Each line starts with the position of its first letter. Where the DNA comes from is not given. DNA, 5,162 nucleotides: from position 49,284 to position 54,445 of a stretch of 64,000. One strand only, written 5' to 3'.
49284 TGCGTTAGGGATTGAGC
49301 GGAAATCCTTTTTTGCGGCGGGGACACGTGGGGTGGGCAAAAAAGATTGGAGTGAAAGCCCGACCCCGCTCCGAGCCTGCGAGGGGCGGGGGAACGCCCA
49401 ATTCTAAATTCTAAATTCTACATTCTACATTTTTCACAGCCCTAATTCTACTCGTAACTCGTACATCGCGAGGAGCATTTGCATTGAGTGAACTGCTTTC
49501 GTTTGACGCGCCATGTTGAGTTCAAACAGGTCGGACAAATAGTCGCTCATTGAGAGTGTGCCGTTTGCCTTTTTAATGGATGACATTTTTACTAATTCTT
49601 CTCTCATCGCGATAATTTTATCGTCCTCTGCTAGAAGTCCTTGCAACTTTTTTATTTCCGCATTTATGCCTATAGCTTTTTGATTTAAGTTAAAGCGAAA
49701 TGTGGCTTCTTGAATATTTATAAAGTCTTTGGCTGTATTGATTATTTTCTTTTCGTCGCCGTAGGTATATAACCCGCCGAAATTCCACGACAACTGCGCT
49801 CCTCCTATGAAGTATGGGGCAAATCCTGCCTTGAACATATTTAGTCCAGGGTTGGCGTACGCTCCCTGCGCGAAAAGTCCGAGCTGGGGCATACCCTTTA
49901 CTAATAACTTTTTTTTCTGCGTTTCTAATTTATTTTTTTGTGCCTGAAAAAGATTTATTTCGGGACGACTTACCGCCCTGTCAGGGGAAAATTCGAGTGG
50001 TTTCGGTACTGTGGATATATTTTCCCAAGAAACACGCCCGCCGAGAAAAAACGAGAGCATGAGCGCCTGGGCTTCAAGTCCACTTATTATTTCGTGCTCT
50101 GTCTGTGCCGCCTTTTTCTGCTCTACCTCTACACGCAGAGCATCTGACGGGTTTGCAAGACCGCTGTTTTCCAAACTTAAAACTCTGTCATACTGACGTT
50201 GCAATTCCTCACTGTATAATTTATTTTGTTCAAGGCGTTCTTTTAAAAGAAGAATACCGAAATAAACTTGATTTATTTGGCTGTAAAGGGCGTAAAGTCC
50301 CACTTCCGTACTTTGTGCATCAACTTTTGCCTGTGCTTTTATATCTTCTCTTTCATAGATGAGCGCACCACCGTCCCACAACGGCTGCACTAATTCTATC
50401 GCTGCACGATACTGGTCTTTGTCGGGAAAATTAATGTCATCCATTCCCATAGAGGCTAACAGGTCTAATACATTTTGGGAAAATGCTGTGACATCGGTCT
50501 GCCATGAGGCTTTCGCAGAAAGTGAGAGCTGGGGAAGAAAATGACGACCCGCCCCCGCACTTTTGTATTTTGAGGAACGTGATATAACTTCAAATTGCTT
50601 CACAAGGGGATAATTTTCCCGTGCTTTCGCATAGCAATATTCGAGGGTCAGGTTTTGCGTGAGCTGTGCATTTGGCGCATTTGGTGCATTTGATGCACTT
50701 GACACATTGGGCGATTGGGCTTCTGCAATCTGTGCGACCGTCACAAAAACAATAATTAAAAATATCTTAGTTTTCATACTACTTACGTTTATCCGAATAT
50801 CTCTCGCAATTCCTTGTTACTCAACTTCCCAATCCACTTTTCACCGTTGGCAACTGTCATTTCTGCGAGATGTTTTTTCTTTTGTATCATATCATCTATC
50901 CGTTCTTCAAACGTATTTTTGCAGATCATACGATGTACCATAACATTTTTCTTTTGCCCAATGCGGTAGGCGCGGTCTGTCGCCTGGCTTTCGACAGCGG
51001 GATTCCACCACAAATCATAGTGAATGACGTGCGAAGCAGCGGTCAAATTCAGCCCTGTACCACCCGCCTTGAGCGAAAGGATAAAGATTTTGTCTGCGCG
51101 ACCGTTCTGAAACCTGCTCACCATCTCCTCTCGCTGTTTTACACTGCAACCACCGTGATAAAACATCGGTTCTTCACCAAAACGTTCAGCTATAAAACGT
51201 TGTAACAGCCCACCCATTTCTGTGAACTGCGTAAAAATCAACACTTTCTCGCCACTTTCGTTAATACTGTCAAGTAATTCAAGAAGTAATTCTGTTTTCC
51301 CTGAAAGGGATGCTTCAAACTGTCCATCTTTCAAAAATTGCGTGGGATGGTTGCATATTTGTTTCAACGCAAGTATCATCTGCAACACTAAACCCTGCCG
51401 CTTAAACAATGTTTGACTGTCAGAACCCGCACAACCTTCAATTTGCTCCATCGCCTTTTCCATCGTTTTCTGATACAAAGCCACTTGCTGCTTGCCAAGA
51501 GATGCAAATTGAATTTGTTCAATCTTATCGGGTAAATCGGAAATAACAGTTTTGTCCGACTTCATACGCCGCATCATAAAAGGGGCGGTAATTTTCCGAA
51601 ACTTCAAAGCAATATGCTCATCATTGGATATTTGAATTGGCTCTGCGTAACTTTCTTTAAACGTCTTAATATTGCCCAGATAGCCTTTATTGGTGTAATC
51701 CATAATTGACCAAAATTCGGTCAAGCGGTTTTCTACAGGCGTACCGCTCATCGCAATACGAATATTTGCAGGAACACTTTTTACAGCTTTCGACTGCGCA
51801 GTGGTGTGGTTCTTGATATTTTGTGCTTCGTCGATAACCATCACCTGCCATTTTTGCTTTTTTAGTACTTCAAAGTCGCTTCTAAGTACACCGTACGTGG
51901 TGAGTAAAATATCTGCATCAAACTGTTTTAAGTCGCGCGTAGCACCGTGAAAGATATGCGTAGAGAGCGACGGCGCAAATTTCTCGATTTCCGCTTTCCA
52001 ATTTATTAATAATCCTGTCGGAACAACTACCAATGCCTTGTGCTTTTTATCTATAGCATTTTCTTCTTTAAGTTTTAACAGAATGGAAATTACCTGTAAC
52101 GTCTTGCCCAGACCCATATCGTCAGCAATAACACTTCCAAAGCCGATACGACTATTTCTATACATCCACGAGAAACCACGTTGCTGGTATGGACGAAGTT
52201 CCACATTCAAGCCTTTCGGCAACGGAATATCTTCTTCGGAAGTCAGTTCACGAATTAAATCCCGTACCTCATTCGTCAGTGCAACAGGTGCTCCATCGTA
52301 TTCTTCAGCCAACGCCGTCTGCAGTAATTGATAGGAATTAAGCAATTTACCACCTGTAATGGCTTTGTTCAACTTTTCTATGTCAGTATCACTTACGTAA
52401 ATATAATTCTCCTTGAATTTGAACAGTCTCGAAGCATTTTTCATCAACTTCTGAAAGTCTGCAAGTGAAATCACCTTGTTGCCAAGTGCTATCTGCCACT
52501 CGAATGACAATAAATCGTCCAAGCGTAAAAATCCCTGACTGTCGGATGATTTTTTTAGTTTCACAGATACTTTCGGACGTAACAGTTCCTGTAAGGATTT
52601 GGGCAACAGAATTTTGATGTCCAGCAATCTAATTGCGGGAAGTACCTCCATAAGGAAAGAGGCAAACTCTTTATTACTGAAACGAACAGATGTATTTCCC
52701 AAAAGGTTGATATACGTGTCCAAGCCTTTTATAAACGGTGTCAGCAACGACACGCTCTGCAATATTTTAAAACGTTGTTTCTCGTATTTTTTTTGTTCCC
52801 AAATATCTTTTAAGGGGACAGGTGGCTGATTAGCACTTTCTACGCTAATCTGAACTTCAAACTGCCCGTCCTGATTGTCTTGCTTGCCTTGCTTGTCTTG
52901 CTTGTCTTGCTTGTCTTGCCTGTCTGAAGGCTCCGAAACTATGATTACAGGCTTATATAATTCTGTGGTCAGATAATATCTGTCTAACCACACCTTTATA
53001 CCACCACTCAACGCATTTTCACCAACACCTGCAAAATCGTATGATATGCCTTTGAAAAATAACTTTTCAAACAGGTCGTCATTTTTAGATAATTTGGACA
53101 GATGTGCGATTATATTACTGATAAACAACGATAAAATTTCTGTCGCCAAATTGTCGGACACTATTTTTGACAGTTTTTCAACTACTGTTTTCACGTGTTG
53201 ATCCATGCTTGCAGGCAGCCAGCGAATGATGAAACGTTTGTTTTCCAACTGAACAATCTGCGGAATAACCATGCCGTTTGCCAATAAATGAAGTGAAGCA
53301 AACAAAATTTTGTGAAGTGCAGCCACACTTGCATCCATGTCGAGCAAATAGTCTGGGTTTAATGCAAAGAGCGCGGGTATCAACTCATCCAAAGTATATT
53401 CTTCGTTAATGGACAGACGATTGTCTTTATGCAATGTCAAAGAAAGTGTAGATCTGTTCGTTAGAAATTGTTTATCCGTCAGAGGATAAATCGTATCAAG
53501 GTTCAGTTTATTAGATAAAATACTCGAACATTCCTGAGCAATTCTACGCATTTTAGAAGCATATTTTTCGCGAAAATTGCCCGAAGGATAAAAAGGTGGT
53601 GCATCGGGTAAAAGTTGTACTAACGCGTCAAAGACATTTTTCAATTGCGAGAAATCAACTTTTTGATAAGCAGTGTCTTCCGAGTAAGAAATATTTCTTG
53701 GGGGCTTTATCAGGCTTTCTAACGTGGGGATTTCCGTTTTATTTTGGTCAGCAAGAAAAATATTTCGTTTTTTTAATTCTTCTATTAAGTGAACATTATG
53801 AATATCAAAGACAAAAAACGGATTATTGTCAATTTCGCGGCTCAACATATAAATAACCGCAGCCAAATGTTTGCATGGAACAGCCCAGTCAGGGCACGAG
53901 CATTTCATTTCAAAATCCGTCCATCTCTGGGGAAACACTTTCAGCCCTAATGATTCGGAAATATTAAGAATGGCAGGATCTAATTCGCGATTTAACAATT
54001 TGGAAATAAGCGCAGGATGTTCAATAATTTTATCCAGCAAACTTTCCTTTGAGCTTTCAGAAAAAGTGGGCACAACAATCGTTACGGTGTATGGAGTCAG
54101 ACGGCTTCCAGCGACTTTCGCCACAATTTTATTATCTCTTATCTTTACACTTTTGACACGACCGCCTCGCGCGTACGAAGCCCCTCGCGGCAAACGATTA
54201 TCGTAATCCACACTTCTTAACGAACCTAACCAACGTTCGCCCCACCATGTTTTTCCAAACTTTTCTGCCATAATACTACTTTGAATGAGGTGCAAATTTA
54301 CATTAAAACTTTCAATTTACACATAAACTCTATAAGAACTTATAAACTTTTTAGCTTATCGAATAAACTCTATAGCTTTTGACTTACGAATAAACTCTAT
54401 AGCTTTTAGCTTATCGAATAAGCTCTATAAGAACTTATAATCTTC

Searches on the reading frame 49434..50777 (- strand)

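Call 24: search_protein_families(library=pfam, proteins=[window:49434-50777:-], max_evalue=0.01)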
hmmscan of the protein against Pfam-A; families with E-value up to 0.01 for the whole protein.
window:49434-50777:- (447 aa): 1 family
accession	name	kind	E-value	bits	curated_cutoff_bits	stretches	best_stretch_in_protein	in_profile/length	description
PF02321.23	OEP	-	3.9e-20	72.9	22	1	45-246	1-187/187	Outer membrane efflux protein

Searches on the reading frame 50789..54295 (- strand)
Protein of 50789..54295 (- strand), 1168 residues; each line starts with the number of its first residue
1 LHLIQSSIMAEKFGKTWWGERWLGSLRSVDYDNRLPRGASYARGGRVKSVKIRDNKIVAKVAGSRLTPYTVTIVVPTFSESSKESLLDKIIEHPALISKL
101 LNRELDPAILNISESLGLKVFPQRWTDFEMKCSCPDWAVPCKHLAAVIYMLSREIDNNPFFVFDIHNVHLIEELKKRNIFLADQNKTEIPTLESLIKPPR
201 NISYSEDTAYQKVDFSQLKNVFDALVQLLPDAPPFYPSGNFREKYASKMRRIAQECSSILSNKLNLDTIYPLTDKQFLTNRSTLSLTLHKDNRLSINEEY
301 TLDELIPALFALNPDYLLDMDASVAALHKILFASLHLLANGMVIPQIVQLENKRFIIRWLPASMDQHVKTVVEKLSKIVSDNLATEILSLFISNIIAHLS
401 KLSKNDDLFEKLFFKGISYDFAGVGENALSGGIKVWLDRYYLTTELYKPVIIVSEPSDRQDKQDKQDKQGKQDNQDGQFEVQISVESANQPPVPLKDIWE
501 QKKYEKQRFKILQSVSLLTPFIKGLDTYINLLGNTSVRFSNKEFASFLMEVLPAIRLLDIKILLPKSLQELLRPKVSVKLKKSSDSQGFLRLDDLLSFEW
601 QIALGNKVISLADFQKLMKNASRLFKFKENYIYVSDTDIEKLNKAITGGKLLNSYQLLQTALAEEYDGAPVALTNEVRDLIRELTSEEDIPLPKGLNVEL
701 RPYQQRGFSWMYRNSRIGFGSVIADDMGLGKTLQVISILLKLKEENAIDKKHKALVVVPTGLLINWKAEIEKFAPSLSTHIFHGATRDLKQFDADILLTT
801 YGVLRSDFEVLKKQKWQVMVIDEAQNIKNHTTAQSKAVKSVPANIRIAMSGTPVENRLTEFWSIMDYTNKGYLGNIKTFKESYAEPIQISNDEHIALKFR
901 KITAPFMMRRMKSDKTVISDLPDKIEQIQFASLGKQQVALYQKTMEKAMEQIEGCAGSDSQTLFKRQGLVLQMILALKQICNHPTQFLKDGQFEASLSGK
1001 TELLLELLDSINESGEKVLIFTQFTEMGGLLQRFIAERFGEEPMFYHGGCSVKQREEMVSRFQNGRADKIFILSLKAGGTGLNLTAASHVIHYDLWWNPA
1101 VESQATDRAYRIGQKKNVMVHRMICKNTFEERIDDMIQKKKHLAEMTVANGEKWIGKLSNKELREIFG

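Call 6: search_protein_families(library=pfam, proteins=[window:50789-54295:-])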
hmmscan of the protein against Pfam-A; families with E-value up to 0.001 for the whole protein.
window:50789-54295:- (1168 aa): 5 families
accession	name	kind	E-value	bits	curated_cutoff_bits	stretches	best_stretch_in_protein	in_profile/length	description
PF00176.29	SNF2-rel_dom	-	4.3e-66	223.4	24.9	1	703-985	1-289/290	SNF2-related domain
PF00271.37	Helicase_C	-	1.6e-23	83.5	23.5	1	1000-1113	2-110/110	Helicase conserved C-terminal domain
PF12419.13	DUF3670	-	1.3e-22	80.3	27.6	1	535-659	4-133/136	SNF2 Helicase protein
PF04851.21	ResIII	-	7.3e-13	49.2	22.5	1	698-854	2-163/164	Type III restriction enzyme, res subunit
PF04434.22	SWIM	-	0.00023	21.1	19.6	1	131-151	14-37/38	SWIM zinc finger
